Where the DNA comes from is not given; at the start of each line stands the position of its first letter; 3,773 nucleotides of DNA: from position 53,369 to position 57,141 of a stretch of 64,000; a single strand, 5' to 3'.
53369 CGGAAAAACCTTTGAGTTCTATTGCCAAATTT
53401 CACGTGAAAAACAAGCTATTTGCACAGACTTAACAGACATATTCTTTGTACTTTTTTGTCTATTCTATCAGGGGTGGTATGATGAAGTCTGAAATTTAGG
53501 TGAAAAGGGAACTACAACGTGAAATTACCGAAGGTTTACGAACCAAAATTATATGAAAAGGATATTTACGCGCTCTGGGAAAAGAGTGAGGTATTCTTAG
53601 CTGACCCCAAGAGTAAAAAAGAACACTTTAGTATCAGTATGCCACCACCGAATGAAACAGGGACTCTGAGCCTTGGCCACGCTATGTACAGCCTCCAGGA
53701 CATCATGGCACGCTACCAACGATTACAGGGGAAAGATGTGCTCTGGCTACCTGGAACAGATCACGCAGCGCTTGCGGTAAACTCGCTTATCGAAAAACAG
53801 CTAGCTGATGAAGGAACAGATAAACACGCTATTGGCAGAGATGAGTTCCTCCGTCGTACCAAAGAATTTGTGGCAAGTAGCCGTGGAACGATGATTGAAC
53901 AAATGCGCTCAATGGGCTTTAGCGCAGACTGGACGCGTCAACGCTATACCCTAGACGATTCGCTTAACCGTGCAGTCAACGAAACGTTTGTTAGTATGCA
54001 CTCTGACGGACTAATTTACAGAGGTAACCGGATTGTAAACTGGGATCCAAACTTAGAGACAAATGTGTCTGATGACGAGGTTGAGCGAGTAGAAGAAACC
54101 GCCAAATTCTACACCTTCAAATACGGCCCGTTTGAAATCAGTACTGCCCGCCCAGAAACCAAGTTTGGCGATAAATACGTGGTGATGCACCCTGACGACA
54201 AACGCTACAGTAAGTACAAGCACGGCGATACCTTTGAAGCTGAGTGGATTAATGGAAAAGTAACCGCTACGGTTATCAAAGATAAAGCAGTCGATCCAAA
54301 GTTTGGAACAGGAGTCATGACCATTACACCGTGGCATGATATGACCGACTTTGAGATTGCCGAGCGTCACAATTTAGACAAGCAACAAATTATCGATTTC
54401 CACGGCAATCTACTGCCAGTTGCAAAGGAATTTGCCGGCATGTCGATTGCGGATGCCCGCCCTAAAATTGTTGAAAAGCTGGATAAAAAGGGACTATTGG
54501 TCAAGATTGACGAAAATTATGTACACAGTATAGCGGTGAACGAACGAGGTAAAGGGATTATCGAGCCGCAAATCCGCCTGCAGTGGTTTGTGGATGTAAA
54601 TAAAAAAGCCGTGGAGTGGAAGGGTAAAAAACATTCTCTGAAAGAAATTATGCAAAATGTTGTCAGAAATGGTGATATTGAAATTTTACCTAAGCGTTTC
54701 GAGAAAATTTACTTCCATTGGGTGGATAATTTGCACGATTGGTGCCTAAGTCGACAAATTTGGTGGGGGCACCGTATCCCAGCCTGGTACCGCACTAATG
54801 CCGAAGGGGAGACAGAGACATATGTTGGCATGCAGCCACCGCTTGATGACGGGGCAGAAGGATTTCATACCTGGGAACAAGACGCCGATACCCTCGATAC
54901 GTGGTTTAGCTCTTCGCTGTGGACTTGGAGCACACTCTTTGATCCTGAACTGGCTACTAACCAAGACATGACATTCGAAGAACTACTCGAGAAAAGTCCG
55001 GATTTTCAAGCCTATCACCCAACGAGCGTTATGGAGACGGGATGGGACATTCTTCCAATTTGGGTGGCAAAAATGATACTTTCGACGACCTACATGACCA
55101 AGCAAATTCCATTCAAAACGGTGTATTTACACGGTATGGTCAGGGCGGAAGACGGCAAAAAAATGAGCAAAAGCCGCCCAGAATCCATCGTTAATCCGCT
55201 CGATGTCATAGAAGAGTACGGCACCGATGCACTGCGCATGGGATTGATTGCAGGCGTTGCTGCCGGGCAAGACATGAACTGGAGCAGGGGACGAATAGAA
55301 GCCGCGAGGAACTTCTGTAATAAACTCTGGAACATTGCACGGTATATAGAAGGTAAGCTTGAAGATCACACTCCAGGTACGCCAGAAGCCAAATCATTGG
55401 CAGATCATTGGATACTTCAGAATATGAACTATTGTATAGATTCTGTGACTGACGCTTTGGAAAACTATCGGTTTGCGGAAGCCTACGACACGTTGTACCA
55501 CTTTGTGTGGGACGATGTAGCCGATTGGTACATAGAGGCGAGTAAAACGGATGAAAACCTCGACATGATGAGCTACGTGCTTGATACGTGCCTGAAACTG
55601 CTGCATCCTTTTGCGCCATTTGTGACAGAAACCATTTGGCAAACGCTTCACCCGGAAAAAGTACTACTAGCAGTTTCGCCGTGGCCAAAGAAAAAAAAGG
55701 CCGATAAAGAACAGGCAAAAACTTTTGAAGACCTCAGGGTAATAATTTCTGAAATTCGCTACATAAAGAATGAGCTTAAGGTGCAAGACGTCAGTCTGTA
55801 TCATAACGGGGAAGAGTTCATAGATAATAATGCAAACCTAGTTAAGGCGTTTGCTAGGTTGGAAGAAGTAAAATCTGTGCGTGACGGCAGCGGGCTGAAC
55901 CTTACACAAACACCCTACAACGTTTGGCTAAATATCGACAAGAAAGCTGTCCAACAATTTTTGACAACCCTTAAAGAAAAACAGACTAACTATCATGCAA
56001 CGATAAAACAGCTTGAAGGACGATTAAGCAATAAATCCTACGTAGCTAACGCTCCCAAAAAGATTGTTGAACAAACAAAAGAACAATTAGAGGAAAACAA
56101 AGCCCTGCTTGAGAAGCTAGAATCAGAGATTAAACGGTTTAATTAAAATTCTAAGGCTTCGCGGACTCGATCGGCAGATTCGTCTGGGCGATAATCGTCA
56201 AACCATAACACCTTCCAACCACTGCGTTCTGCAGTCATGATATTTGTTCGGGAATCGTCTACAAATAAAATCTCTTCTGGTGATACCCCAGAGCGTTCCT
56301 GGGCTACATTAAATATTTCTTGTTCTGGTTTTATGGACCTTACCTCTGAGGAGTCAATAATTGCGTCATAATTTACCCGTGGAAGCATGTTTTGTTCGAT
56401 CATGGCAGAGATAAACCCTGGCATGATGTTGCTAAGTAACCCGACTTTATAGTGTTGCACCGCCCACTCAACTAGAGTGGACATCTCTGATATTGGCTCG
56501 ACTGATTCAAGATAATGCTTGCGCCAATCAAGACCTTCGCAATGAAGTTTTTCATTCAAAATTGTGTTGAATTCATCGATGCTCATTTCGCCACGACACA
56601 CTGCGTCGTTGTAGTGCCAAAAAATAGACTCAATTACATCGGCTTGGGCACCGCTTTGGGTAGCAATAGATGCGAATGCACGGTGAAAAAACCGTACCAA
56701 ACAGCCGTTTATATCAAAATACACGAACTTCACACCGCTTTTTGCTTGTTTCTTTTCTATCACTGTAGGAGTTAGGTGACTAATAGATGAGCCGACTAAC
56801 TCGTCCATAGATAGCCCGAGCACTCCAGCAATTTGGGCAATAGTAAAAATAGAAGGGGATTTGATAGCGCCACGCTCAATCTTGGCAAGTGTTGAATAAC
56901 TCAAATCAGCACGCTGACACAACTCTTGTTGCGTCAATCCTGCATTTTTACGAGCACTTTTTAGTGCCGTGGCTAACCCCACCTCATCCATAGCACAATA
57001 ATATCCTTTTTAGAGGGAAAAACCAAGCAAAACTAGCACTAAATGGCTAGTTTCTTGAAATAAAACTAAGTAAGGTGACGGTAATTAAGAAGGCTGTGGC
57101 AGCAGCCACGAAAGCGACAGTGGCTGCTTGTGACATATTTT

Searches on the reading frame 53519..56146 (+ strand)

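Call 81: search_protein_families(library=pfam, proteins=[window:53519-56146:+], max_evalue=0.00001)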
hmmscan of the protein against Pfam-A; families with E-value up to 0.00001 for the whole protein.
window:53519-56146:+ (875 aa): 4 families
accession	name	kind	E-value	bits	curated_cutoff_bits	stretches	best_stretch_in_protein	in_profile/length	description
PF00133.28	tRNA-synt_1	-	4.8e-108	362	22.7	1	16-589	2-414/414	tRNA synthetases class I (I, L, M and V)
PF08264.19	Anticodon_1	-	2.3e-33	115.6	25.1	1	629-756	1-139/148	Anticodon-binding domain of tRNA ligase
PF09334.17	tRNA-synt_1g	-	6.6e-15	55.2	20.1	0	44-189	8-136/391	tRNA synthetases class I (M)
PF10458.14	Val_tRNA-synt_C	-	2.3e-08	34.6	25.9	1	825-873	16-64/66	Valyl tRNA synthetase tRNA binding arm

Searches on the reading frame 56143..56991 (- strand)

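Call 81: search_protein_families(library=pfam, proteins=[window:56143-56991:-], max_evalue=0.00001)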
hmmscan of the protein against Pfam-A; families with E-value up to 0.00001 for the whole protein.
window:56143-56991:- (282 aa): 6 families
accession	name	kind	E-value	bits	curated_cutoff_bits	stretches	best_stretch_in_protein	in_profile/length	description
PF01381.28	HTH_3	-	1.1e-14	54.6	23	1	10-65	1-55/55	Helix-turn-helix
PF13419.12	HAD_2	-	9.8e-12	45.8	23.8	1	154-263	67-177/178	Haloacid dehalogenase-like hydrolase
PF13560.12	HTH_31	-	9.2e-11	42.3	27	1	6-64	2-60/64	Helix-turn-helix domain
PF00702.32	Hydrolase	-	3e-09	38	26.4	1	88-258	2-191/191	haloacid dehalogenase-like hydrolase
PF13443.12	HTH_26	-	2.1e-06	28.3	22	1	12-66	4-58/63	Cro/C1-type HTH DNA-binding domain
PF12844.13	HTH_19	-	2.1e-06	27.9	30.2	1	9-65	3-58/64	Helix-turn-helix domain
